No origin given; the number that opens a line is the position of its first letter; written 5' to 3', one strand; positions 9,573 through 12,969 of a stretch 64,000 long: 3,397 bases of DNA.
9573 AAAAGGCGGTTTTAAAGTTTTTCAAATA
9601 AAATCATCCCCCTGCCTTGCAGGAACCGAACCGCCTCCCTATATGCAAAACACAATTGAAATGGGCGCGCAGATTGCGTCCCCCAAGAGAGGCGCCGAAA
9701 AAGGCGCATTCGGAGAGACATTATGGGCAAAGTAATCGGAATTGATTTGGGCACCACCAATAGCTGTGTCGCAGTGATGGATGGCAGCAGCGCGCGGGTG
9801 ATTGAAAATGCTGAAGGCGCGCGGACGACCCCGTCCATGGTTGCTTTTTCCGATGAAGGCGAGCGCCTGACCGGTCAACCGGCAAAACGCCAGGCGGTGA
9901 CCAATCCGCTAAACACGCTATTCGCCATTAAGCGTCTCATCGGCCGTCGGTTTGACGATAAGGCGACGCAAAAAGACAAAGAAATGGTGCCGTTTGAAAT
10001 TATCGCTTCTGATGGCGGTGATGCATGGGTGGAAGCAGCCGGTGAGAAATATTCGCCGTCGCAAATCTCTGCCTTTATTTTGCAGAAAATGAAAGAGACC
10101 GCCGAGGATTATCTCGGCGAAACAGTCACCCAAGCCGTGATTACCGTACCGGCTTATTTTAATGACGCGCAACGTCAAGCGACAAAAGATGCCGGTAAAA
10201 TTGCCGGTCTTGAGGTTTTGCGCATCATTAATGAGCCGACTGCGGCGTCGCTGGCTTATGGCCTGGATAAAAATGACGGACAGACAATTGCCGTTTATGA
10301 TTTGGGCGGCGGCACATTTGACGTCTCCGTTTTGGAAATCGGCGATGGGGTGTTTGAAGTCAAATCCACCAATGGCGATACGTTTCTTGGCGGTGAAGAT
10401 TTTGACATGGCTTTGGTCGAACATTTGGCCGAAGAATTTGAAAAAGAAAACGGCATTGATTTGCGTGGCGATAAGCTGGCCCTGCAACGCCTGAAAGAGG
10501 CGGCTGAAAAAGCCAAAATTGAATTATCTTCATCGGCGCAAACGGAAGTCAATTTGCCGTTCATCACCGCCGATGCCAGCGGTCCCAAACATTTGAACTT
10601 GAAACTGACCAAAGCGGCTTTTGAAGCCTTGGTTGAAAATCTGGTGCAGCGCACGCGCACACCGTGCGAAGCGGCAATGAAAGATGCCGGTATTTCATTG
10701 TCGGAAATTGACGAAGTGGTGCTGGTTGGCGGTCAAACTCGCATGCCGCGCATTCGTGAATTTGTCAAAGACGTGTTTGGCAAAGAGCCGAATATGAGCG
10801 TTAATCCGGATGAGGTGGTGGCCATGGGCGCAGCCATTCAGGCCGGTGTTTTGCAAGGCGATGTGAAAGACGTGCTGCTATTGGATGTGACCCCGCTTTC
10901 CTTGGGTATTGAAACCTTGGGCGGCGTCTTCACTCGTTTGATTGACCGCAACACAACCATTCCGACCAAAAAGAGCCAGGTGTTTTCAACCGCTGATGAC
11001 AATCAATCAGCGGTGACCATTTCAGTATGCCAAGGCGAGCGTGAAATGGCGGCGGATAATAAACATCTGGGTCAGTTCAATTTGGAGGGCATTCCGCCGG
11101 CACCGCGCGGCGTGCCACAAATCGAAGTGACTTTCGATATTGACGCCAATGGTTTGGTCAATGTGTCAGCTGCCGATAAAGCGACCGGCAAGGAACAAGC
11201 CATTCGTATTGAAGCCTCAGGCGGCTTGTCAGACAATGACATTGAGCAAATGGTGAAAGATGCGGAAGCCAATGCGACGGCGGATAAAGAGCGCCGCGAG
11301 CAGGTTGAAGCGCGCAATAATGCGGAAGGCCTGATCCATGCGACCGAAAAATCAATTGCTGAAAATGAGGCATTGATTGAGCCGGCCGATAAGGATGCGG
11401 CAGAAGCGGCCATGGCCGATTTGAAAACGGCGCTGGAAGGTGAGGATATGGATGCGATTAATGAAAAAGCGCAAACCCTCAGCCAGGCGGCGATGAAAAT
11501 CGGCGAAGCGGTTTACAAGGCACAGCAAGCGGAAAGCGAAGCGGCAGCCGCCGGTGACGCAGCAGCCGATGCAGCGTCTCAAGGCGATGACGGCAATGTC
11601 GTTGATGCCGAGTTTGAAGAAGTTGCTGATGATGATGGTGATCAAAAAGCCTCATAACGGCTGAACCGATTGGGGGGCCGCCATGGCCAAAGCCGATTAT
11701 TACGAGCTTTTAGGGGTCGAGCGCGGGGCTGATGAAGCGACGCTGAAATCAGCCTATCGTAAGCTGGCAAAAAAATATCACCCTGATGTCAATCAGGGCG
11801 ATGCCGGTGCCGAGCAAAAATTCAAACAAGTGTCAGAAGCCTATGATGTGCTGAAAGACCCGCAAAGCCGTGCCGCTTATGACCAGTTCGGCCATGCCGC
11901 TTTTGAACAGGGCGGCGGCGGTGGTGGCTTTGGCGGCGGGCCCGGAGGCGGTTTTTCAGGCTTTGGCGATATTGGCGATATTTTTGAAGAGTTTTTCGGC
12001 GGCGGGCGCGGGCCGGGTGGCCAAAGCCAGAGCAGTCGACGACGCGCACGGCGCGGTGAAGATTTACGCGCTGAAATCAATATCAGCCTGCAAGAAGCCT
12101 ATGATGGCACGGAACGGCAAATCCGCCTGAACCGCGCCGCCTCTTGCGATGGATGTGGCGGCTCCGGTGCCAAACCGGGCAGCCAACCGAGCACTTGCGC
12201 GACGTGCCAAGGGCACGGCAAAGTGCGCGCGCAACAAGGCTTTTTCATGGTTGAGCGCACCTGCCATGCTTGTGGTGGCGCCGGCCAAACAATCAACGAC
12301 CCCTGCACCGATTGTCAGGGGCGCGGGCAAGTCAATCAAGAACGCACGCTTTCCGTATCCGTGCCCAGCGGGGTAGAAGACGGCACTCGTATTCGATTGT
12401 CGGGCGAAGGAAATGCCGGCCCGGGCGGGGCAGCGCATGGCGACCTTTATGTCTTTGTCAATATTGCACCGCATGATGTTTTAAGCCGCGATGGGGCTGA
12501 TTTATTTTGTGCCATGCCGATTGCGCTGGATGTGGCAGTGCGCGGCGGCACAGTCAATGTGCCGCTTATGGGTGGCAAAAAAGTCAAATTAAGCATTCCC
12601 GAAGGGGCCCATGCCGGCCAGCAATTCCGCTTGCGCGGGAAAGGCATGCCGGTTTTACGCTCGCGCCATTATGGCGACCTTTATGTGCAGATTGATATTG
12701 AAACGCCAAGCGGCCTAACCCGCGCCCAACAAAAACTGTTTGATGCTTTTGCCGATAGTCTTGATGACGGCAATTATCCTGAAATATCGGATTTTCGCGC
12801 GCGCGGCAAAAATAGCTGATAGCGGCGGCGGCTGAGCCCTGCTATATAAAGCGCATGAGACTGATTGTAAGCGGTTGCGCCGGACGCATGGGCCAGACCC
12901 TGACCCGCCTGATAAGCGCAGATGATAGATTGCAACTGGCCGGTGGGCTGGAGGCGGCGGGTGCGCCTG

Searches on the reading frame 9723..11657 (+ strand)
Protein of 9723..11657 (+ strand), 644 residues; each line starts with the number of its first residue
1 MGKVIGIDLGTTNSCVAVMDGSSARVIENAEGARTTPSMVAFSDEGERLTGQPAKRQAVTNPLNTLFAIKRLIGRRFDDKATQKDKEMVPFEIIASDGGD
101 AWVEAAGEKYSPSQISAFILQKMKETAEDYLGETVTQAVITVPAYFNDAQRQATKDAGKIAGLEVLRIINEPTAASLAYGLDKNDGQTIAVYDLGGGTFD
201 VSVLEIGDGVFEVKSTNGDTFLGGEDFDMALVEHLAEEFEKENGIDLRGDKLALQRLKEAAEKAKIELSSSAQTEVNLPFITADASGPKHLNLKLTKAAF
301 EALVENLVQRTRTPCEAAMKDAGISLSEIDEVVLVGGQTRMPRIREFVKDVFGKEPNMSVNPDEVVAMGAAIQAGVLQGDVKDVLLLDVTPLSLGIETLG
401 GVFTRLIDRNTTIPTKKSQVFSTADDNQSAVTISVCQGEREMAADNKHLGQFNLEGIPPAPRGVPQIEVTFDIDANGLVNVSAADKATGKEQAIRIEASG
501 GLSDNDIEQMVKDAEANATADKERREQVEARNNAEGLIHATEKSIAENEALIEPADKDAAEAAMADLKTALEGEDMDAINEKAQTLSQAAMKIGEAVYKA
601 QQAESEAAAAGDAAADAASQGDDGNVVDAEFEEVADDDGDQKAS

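Call 35: search_protein_families(library=ncbifam, proteins=[window:9723-11657:+], max_evalue=1e-10)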
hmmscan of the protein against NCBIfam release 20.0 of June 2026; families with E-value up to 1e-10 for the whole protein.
window:9723-11657:+ (644 aa): 13 families
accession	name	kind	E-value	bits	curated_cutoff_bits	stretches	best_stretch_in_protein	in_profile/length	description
NF001413.0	PRK00290.1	equivalog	0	1039.6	648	1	1-637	1-624/625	molecular chaperone DnaK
TIGR02350.1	prok_dnaK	equivalog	1.3e-292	971.5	822.55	1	3-599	1-596/596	molecular chaperone DnaK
NF009947.0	PRK13411.1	equivalog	5e-266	884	1002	1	1-619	1-621/662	molecular chaperone DnaK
NF009946.0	PRK13410.1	equivalog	4.2e-248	824.9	1019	1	1-609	1-613/669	molecular chaperone DnaK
NF003520.0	PRK05183.1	subfamily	2.5e-194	647.2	620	1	4-592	21-599/621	Fe-S protein assembly chaperone HscA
TIGR01991.1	HscA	equivalog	6.5e-193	642.5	708.55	1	4-593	1-580/600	Fe-S protein assembly chaperone HscA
NF002399.0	PRK01433.1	equivalog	4.9e-128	428.3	743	1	4-589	21-569/595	Fe-S protein assembly chaperone HscA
NF008673.0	PRK11678.1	equivalog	2.1e-22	79.6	331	1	116-231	130-259/450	molecular chaperone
NF011660.0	PRK15080.1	equivalog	4.5e-15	55.6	182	1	119-219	78-173/277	ethanolamine utilization protein EutJ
TIGR02529.1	EutJ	subfamily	1.4e-14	54.1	152.1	1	118-220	44-141/239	ethanolamine utilization protein EutJ family protein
NF010539.0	PRK13927.1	subfamily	7e-13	48.2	293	1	126-371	90-323/339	rod shape-determining protein MreB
TIGR00904.1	mreB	subfamily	1.1e-11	44.4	365.75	1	137-371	100-323/334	MreB/Mrl family cell shape determining protein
NF010540.1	PRK13929.1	exception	3.4e-11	42.8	515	0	117-372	78-322/334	rod-share determining protein MreBH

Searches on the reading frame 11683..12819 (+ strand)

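Call 35: search_protein_families(library=ncbifam, proteins=[window:11683-12819:+], max_evalue=1e-10)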
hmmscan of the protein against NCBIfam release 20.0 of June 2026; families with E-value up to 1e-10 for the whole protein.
window:11683-12819:+ (378 aa): 12 families
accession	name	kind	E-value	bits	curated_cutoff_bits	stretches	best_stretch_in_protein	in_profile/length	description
NF008035.0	PRK10767.1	subfamily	7.6e-148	492.5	338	1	1-363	1-351/374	molecular chaperone DnaJ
TIGR02349.1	DnaJ_bact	equivalog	2.5e-126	421.9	377.2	1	5-358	1-352/354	molecular chaperone DnaJ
NF010894.0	PRK14301.1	equivalog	2.1e-109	365.9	548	1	1-358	1-349/373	chaperone protein DnaJ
NF010871.0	PRK14278.1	equivalog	1.3e-103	346.9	502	1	4-361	3-352/378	molecular chaperone DnaJ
NF010885.0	PRK14292.1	equivalog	8.2e-99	331.1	585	1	4-362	2-351/371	chaperone protein DnaJ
NF010872.0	PRK14279.1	equivalog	3.8e-93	312.7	556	1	3-359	8-378/394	molecular chaperone DnaJ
NF010874.0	PRK14281.1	equivalog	4.1e-84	283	619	1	3-355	2-368/397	chaperone protein DnaJ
NF010892.0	PRK14299.1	equivalog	3.5e-65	220.1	392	2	1-150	1-154/291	chaperone protein DnaJ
NF007618.0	PRK10266.1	equivalog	4.2e-59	200.5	403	2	207-359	144-293/306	curved DNA-binding protein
NF037946.1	terminal_TopJ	equivalog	8.9e-54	183.2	300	2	2-107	3-93/810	terminal organelle assembly protein TopJ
TIGR03835.1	termin_org_DnaJ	equivalog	5.7e-29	101.1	512.25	1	3-74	1-71/871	terminal organelle assembly protein TopJ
NF050028.1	CldAdptActJ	equivalog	9.7e-12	45.2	150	1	5-66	3-69/93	cold adaptation protein ActJcold adaptation protein ActJ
